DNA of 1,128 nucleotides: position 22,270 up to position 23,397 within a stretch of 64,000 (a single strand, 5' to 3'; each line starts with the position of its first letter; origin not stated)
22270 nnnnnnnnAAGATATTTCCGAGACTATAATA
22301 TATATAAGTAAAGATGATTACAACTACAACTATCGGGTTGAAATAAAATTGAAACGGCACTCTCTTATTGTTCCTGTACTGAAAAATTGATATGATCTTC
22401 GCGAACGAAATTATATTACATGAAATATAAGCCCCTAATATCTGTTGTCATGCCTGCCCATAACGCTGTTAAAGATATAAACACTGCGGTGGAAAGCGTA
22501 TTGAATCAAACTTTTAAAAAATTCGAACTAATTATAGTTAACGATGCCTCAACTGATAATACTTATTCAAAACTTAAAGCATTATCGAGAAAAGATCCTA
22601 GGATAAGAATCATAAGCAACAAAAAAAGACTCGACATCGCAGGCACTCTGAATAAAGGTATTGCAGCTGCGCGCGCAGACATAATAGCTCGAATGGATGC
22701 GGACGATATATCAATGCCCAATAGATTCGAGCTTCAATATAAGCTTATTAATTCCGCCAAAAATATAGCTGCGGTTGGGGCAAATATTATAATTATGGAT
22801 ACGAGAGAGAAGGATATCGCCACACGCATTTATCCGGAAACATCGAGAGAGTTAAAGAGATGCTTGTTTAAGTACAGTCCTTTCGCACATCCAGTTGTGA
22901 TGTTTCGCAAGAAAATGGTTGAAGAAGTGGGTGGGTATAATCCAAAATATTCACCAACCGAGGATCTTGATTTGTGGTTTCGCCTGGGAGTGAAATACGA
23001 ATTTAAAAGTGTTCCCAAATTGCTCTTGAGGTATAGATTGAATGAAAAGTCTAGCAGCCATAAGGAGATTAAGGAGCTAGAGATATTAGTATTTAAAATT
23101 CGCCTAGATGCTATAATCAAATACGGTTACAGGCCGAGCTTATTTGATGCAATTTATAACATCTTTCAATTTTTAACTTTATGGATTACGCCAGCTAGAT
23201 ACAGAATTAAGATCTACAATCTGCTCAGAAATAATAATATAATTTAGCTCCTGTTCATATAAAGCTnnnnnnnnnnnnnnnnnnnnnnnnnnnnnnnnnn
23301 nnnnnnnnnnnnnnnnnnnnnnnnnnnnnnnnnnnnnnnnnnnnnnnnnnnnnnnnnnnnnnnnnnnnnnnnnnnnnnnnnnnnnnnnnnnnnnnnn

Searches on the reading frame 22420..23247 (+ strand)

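Call 63: search_protein_families(library=pfam, proteins=[window:22420-23247:+], max_evalue=0.0001)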
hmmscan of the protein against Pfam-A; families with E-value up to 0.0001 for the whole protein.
window:22420-23247:+ (275 aa): 4 families
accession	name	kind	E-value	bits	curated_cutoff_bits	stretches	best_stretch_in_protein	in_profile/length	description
PF00535.33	Glycos_transf_2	-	1.9e-34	119.5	23.3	1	8-170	1-167/168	Glycosyl transferase family 2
PF10111.15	Glyco_tranf_2_2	-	6.8e-17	62.3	27.3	1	8-212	1-222/276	Glycosyltransferase like family 2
PF13641.12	Glyco_tranf_2_3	-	1.2e-12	48.7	27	1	7-189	3-194/230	Glycosyltransferase like family 2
PF13632.12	Glyco_trans_2_3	-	5.8e-05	23.4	27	1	88-193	1-111/198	Glycosyl transferase family group 2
